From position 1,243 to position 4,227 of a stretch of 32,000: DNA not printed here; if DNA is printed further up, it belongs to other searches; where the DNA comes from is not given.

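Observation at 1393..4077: One ORF fuses methylene-THF reductase (MetF) to the corrinoid Fe-S protein small subunit (AcsD/CdhD) through a ~290-aa low-complexity tether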

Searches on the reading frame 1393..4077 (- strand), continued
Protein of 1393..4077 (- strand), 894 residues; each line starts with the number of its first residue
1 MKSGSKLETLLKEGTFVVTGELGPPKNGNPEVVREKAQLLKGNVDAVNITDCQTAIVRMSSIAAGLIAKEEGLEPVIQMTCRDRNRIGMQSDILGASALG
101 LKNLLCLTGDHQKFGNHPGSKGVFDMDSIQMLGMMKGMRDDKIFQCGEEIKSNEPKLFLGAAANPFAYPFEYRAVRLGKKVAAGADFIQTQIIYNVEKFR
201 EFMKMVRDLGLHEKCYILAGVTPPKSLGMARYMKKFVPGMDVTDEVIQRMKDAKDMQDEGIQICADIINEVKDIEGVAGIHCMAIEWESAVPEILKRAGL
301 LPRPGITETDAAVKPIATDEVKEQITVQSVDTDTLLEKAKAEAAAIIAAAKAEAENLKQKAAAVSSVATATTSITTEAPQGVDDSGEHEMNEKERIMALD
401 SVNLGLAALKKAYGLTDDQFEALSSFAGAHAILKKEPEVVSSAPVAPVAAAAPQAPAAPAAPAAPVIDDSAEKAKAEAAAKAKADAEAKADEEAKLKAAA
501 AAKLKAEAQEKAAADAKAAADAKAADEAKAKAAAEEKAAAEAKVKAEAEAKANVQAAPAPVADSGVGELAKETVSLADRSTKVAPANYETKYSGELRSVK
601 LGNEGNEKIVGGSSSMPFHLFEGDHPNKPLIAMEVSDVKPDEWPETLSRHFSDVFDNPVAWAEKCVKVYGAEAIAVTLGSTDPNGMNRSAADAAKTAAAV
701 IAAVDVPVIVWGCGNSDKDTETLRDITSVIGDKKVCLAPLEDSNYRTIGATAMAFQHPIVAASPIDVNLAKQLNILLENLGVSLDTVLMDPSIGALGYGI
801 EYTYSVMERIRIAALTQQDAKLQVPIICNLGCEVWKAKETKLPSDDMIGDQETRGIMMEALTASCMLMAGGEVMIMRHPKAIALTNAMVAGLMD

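Call 74: find_homologous_proteins(query=P0122, max_evalue=1e-20)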
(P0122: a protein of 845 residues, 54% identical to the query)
Query P0122 (845 aa): 1369 proteins with E <= 1e-20 among 8000 candidates; the best 120 are listed.
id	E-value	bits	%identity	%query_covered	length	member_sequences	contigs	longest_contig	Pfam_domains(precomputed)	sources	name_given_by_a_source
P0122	0.0e+0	1830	100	100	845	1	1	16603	PF02219.24,PF03599.23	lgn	-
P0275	0.0e+0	1507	83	100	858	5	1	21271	PF02219.24,PF03599.23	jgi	-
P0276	0.0e+0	1461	78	100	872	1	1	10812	PF02219.24,PF03599.23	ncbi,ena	-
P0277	0.0e+0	1427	79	100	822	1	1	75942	PF02219.24,PF03599.23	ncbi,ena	-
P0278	0.0e+0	1417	77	100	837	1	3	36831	PF02219.24,PF03599.23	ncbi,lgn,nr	ncbi:MAG: acetyl-CoA decarbonylase/synthase complex subunit delta [Caldimicrobium sp.]|nr:acetyl-CoA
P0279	0.0e+0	1408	76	100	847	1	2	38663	PF02219.24,PF03599.23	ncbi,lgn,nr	ncbi:MAG: acetyl-CoA decarbonylase/synthase complex subunit delta [Caldimicrobium sp.]|nr:acetyl-CoA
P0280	0.0e+0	1369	75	100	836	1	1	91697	PF02219.24,PF03599.23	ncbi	-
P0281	0.0e+0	1274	70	100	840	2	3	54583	PF02219.24,PF03599.23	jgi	jgi:CO dehydrogenase/acetyl-CoA synthase delta subunit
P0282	0.0e+0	1271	69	100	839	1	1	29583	PF02219.24,PF03599.23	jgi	jgi:CO dehydrogenase/acetyl-CoA synthase delta subunit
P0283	0.0e+0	1267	69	100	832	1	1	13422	PF02219.24,PF03599.23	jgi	jgi:CO dehydrogenase/acetyl-CoA synthase delta subunit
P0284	0.0e+0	1267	70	100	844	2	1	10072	PF02219.24,PF03599.23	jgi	jgi:CO dehydrogenase/acetyl-CoA synthase delta subunit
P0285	0.0e+0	1265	69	100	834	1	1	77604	PF02219.24,PF03599.23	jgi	jgi:CO dehydrogenase/acetyl-CoA synthase delta subunit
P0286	0.0e+0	1264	69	100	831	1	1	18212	PF02219.24,PF03599.23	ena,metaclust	metaclust:\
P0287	0.0e+0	1263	69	100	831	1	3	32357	PF02219.24,PF03599.23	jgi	-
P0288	0.0e+0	1259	73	46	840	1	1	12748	PF02219.24,PF03599.23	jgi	jgi:CO dehydrogenase/acetyl-CoA synthase delta subunit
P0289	0.0e+0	1244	73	47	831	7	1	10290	PF02219.24,PF03599.23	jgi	jgi:CO dehydrogenase/acetyl-CoA synthase delta subunit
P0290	0.0e+0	1223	58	57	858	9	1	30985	PF02219.24,PF03599.23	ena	-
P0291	0.0e+0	1212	67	47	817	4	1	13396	PF02219.24,PF03599.23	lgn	-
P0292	0.0e+0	1211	78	38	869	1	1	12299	PF02219.24,PF03599.23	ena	-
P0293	0.0e+0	1203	66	100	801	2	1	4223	PF02219.24,PF03599.23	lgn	-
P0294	0.0e+0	1200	60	57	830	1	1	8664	PF02219.24,PF03599.23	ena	-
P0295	0.0e+0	1173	81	53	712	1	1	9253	PF02219.24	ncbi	ncbi:MAG: methylenetetrahydrofolate reductase, partial [Caldimicrobium sp.]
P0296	0.0e+0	1165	64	100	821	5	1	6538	PF02219.24,PF03599.23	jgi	-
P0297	0.0e+0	1102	61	99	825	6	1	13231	PF02219.24,PF03599.23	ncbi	-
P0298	0.0e+0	1082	61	100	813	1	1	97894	PF02219.24,PF03599.23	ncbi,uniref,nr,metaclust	ncbi:acetyl-CoA decarbonylase/synthase complex subunit delta [Thermosulfurimonas dismutans]|uniref:M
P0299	0.0e+0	1081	69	41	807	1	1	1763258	PF02219.24,PF03599.23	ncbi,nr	ncbi:acetyl-CoA decarbonylase/synthase complex subunit delta [Thermosulfurimonas marina]|nr:acetyl-C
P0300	0.0e+0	1070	71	39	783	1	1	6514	PF02219.24,PF03599.23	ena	-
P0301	0.0e+0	1062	58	99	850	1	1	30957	PF02219.24,PF03599.23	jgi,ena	-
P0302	0.0e+0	1036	58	100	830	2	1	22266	PF02219.24,PF03599.23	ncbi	-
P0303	0.0e+0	1028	68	38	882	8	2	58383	PF02219.24,PF03599.23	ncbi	-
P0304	0.0e+0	1026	68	38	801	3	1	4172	PF02219.24,PF03599.23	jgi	-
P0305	0.0e+0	1023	65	38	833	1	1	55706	PF02219.24,PF03599.23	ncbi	-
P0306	0.0e+0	1017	57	100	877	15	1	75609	PF02219.24,PF03599.23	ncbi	-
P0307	0.0e+0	1014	57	100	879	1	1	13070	PF02219.24,PF03599.23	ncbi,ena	-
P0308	0.0e+0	1013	57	99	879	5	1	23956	PF02219.24,PF07719.24,PF03599.23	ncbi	-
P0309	0.0e+0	1013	58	99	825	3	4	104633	PF02219.24,PF03599.23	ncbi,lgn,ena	-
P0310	2.8e-298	1010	57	100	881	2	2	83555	PF02219.24,PF03599.23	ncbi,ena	-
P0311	4.8e-297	1006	67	38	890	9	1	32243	PF14559.13,PF02219.24,PF07719.24,PF03599.23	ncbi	-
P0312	1.1e-295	1001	56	100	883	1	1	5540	PF14559.13,PF02219.24,PF03599.23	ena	-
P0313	4.3e-295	999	55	99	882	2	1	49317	PF14559.13,PF02219.24,PF13428.13,PF03599.23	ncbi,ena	-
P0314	8.3e-295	998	63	39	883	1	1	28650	PF14559.13,PF02219.24,PF00515.35,PF13428.13,PF07719.24,PF03599.23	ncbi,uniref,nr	ncbi:acetyl-CoA decarbonylase/synthase complex subunit delta [Thermodesulfatator autotrophicus]|unir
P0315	7.9e-294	995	56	99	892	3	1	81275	PF14559.13,PF02219.24,PF03599.23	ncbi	ncbi:acetyl-CoA decarbonylase/synthase complex subunit delta [Thermodesulfatator indicus]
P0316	8.4e-294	995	54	100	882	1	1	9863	PF02219.24,PF03599.23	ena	-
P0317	6.2e-293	992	56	100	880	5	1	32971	PF02219.24,PF03599.23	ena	-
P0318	9.1e-293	992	56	100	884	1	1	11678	PF14559.13,PF02219.24,PF03599.23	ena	-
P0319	1.9e-285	967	62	47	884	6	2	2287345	PF14559.13,PF02219.24,PF00515.35,PF13432.13,PF13181.13,PF07719.24,PF03599.23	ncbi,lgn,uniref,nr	ncbi:acetyl-CoA decarbonylase/synthase complex subunit delta [Thermosulfuriphilus ammonigenes]|unire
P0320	4.3e-282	956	54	99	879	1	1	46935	PF14559.13,PF02219.24,PF13432.13,PF13428.13,PF07719.24,PF03599.23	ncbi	ncbi:acetyl-CoA decarbonylase/synthase complex subunit delta [Thermosulfuriphilus sp.]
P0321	5.0e-277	940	54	51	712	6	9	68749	PF02219.24,PF03599.23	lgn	-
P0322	2.4e-274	931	68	37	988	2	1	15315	PF02219.24,PF13414.13,PF03599.23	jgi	-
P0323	1.2e-272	925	72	37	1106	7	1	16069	PF14559.13,PF02219.24,PF13414.13,PF00515.35,PF13428.13,PF13181.13,PF07719.24,PF03599.23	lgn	-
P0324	6.0e-272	923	70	37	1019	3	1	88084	PF02219.24,PF13414.13,PF00515.35,PF07719.24,PF03599.23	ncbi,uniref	ncbi:MAG: acetyl-CoA decarbonylase/synthase complex subunit delta [Dissulfurimicrobium sp.]|uniref:a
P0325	9.8e-272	922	72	37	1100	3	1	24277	PF14559.13,PF02219.24,PF13414.13,PF00515.35,PF13428.13,PF13181.13,PF07719.24,PF03599.23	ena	-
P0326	3.4e-271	920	59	47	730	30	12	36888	PF02219.24,PF03599.23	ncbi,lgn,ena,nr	ncbi:MAG: acetyl-CoA decarbonylase/synthase complex subunit delta [Thermodesulfobacterium sp.]|nr:ac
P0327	8.4e-271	919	68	38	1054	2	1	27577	PF23914.2,PF02219.24,PF13414.13,PF13428.13,PF14559.13,PF24575.2,PF00515.35,PF13424.13,PF13432.13,PF13181.13,PF07719.24,PF03599.23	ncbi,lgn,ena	-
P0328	1.3e-270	918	56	48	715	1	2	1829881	PF02219.24,PF03599.23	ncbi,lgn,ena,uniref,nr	ncbi:acetyl-CoA decarbonylase/synthase complex subunit delta [Thermodesulfobacterium sp. TA1]|uniref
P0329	1.4e-270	918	56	48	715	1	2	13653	PF02219.24,PF03599.23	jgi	-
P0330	1.9e-270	918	70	35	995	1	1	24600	PF02219.24,PF00515.35,PF03599.23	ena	-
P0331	4.6e-270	917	63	43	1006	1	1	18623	PF02219.24,PF03599.23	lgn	-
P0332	9.5e-270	915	70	35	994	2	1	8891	PF02219.24,PF00515.35,PF03599.23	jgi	-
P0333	1.2e-268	912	70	37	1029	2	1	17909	PF02219.24,PF13414.13,PF00515.35,PF13181.13,PF07719.24,PF03599.23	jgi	jgi:CO dehydrogenase/acetyl-CoA synthase delta subunit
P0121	2.4e-268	911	66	39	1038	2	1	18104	PF02219.24,PF13414.13,PF00515.35,PF13428.13,PF13181.13,PF07719.24,PF03599.23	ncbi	-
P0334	3.3e-268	910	62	43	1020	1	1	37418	PF02219.24,PF03599.23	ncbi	-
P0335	3.9e-268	910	68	38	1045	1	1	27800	PF23914.2,PF02219.24,PF13414.13,PF13176.13,PF13428.13,PF14559.13,PF00515.35,PF13424.13,PF13432.13,PF13429.13,PF13181.13,PF07719.24,PF03599.23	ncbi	-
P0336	6.0e-268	910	56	47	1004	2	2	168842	PF02219.24,PF00515.35,PF07719.24,PF03599.23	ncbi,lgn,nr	ncbi:MAG: hypothetical protein AVO38_03895 [delta proteobacterium ML8_D]|nr:MAG: hypothetical protei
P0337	8.8e-268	909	61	45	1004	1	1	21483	PF02219.24,PF03599.23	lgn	-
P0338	1.1e-267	909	61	45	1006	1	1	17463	PF02219.24,PF03599.23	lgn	-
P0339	3.2e-267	907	56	48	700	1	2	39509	PF02219.24,PF03599.23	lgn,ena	-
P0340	3.4e-267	907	67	39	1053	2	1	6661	PF02219.24,PF00515.35,PF13428.13,PF13181.13,PF07719.24,PF03599.23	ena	-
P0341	4.4e-267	907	66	38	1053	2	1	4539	PF02219.24,PF13414.13,PF00515.35,PF13424.13,PF13432.13,PF13428.13,PF13181.13,PF07719.24,PF03599.23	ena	-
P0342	7.1e-267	906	70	37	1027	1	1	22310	PF02219.24,PF13414.13,PF00515.35,PF13181.13,PF07719.24,PF03599.23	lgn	-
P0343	9.7e-267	906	61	45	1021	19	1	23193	PF02219.24,PF03599.23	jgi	-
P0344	1.2e-266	905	57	47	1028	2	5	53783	PF14559.13,PF23914.2,PF02219.24,PF13414.13,PF00515.35,PF13428.13,PF13181.13,PF07719.24,PF03599.23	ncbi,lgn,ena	-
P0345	1.5e-266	905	62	43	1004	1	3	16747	PF02219.24,PF03599.23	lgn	-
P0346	1.5e-266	905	72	35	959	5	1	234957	PF02219.24,PF03599.23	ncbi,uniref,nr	ncbi:acetyl-CoA decarbonylase/synthase complex subunit delta [Dissulfurirhabdus thermomarina]|uniref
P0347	2.4e-266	904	62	43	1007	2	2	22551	PF02219.24,PF03599.23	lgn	-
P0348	2.7e-266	904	67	39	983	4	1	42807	PF02219.24,PF00515.35,PF03599.23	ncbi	-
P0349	3.0e-266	904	68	36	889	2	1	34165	PF02219.24,PF03599.23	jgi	jgi:methionine synthase / methylenetetrahydrofolate reductase(NADPH)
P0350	5.5e-266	903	68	38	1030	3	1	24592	PF14559.13,PF02219.24,PF00515.35,PF13181.13,PF07719.24,PF03599.23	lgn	-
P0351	6.4e-266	903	67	37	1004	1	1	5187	PF23914.2,PF02219.24,PF00515.35,PF07719.24,PF03599.23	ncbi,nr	ncbi:MAG: acetyl-CoA decarbonylase/synthase complex subunit delta [Thermodesulfobacteriota bacterium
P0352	8.1e-266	902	58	47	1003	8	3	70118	PF02219.24,PF00515.35,PF07719.24,PF03599.23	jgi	-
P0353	2.4e-265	901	68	38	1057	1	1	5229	PF02219.24,PF13414.13,PF00515.35,PF13181.13,PF07719.24,PF03599.23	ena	-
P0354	5.1e-265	900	51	57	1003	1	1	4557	PF23914.2,PF02219.24,PF13414.13,PF00515.35,PF07719.24,PF03599.23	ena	-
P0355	5.2e-265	900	56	39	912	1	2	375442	PF02219.24,PF03599.23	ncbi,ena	-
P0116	5.4e-265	900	56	39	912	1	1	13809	PF02219.24,PF03599.23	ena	-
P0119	5.4e-265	900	56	39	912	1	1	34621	PF02219.24,PF03599.23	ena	-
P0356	5.4e-265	900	67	38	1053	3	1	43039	PF02219.24,PF13414.13,PF00515.35,PF13424.13,PF13181.13,PF07719.24,PF03599.23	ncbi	-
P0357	6.3e-265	900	56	39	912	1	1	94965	PF02219.24,PF03599.23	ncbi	-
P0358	7.3e-265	899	72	35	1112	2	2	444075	PF02219.24,PF13414.13,PF00515.35,PF13432.13,PF13428.13,PF13181.13,PF07719.24,PF03599.23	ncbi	-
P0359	8.1e-265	899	70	37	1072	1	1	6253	PF02219.24,PF13414.13,PF00515.35,PF13428.13,PF13429.13,PF13181.13,PF07719.24,PF03599.23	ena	-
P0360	9.2e-265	899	67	39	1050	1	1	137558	PF23914.2,PF02219.24,PF13414.13,PF00515.35,PF13181.13,PF07719.24,PF03599.23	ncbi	-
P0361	9.3e-265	899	61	45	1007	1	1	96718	PF02219.24,PF03599.23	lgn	-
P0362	1.1e-264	899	66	37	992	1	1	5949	PF02219.24,PF13414.13,PF00515.35,PF13428.13,PF13181.13,PF07719.24,PF03599.23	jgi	jgi:CO dehydrogenase/acetyl-CoA synthase delta subunit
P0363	1.2e-264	899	58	48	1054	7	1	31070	PF02219.24,PF13414.13,PF00515.35,PF13428.13,PF13181.13,PF07719.24,PF03599.23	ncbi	-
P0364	1.3e-264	898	66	37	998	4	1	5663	PF23914.2,PF02219.24,PF13414.13,PF00515.35,PF07719.24,PF03599.23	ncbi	-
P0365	1.9e-264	898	69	38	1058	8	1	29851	PF02219.24,PF13414.13,PF00515.35,PF13181.13,PF07719.24,PF03599.23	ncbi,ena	-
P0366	2.0e-264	898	68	35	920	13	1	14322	PF02219.24,PF03599.23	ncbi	-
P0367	2.1e-264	898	70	36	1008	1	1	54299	PF23914.2,PF02219.24,PF13428.13,PF07719.24,PF03599.23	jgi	jgi:5,10-methylenetetrahydrofolate reductase/CO dehydrogenase/acetyl-CoA synthase delta subunit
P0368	2.2e-264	898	68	36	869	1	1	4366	PF02219.24,PF03599.23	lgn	-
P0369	2.3e-264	898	71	35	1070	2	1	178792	PF23914.2,PF02219.24,PF13414.13,PF13176.13,PF13428.13,PF14559.13,PF00515.35,PF13424.13,PF13432.13,PF13429.13,PF13181.13,PF07719.24,PF03599.23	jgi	-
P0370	2.5e-264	898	66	37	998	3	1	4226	PF23914.2,PF02219.24,PF13414.13,PF00515.35,PF13181.13,PF07719.24,PF03599.23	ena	-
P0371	4.7e-264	897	53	56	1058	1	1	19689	PF14559.13,PF23914.2,PF02219.24,PF13414.13,PF00515.35,PF13424.13,PF13432.13,PF13428.13,PF13181.13,PF07719.24,PF03599.23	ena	-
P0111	1.2e-263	895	56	39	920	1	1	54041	PF02219.24,PF03599.23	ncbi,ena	-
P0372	1.2e-263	895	59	45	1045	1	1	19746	PF23914.2,PF02219.24,PF13414.13,PF00515.35,PF13181.13,PF07719.24,PF03599.23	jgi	-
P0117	1.3e-263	895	68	35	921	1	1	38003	PF02219.24,PF03599.23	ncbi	-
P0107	1.9e-263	895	65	37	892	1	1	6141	PF02219.24,PF03599.23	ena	-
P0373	2.0e-263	895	65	37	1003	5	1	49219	PF23914.2,PF02219.24,PF13414.13,PF00515.35,PF13428.13,PF07719.24,PF03599.23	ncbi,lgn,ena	-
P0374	2.0e-263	895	56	38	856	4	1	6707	PF02219.24,PF03599.23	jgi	jgi:methionine synthase / methylenetetrahydrofolate reductase(NADPH)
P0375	2.0e-263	895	71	35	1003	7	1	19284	PF23914.2,PF02219.24,PF13414.13,PF00515.35,PF13428.13,PF13181.13,PF07719.24,PF03599.23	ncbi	ncbi:MAG: acetyl-CoA decarbonylase/synthase complex subunit delta [Dissulfuribacterales bacterium]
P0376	2.8e-263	894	68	38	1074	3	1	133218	PF02219.24,PF13414.13,PF00515.35,PF13181.13,PF07719.24,PF03599.23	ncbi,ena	-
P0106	3.4e-263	894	53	47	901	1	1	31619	PF02219.24,PF03599.23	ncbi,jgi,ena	-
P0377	3.4e-263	894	56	38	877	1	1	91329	PF02219.24,PF03599.23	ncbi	ncbi:MAG: hypothetical protein Kow0089_06650 [Desulfobulbaceae bacterium]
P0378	4.2e-263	893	68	36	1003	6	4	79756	PF23914.2,PF02219.24,PF00515.35,PF13176.13,PF13181.13,PF07719.24,PF03599.23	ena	-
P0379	4.3e-263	893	66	38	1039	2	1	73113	PF23914.2,PF02219.24,PF13414.13,PF00515.35,PF13428.13,PF13181.13,PF07719.24,PF03599.23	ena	-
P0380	8.3e-263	892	63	38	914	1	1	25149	PF02219.24,PF03599.23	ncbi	-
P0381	1.3e-262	892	62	39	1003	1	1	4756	PF02219.24,PF13414.13,PF00515.35,PF13428.13,PF07719.24,PF03599.23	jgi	jgi:CO dehydrogenase/acetyl-CoA synthase delta subunit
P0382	2.0e-262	891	62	39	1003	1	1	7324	PF02219.24,PF13414.13,PF00515.35,PF13428.13,PF07719.24,PF03599.23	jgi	jgi:CO dehydrogenase/acetyl-CoA synthase delta subunit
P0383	2.0e-262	891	62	39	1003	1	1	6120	PF02219.24,PF13414.13,PF00515.35,PF13432.13,PF13428.13,PF07719.24,PF03599.23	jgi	jgi:CO dehydrogenase/acetyl-CoA synthase delta subunit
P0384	3.7e-262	890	55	38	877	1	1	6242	PF02219.24,PF03599.23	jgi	-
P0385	4.4e-262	890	65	39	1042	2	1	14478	PF14559.13,PF02219.24,PF13414.13,PF00515.35,PF13181.13,PF07719.24,PF03599.23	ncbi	-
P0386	5.0e-262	890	68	35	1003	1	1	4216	PF23914.2,PF02219.24,PF13414.13,PF00515.35,PF07719.24,PF03599.23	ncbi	-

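Call 75: find_encoding_contigs(protein=P0319, flank=10000, max_places=1)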
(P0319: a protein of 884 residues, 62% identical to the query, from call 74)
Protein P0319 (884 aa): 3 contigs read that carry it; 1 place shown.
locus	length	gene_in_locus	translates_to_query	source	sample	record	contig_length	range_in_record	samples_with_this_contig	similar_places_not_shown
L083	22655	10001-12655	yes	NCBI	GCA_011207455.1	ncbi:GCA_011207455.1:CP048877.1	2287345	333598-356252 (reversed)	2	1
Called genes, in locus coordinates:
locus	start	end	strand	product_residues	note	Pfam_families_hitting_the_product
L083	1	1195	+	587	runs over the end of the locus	PF01268:FTHFS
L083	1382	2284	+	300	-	PF00763:THF_DHG_CYH, PF02882:THF_DHG_CYH_C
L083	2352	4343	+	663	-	PF03063:Prismane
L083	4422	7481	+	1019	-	-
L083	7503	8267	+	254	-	-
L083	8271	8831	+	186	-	PF13183:Fer4_8, PF13534:Fer4_17, PF13187:Fer4_9 (weak), PF12838:Fer4_7, PF13484:Fer4_16 (weak), PF00037:Fer4, PF14697:Fer4_21 (weak), PF13187:Fer4_9, +5 more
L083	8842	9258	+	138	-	PF02662:FlpD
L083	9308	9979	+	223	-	PF12225:DUF5981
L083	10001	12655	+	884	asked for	PF02219:MTHFR, PF13432:TPR_16 (faint), PF00515:TPR_1 (faint), PF07719:TPR_2 (faint), PF13181:TPR_8 (faint), PF14559:TPR_19 (faint), PF03599:CdhD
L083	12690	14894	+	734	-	PF18537:CODH_A_N, PF03598:CdhC, PF19436:ACS_CODH_B_C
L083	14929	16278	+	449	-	PF04060:FeS, PF03599:CdhD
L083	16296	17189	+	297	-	PF00809:Pterin_bind, PF03599:CdhD (weak)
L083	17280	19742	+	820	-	PF13510:Fer2_4, PF14691:Fer4_20, PF07992:Pyr_redox_2, PF13450:NAD_binding_8, PF00070:Pyr_redox, PF12838:Fer4_7, PF13187:Fer4_9, PF04879:Molybdop_Fe4S4, +15 more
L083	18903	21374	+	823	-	-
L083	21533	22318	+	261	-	PF01946:Thi4, PF01494:FAD_binding_3, PF00890:FAD_binding_2 (weak), PF01266:DAO, PF03486:HI0933_like (weak), PF07992:Pyr_redox_2, PF12831:FAD_oxidored, PF13450:NAD_binding_8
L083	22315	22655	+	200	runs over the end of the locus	PF08745:PIN_5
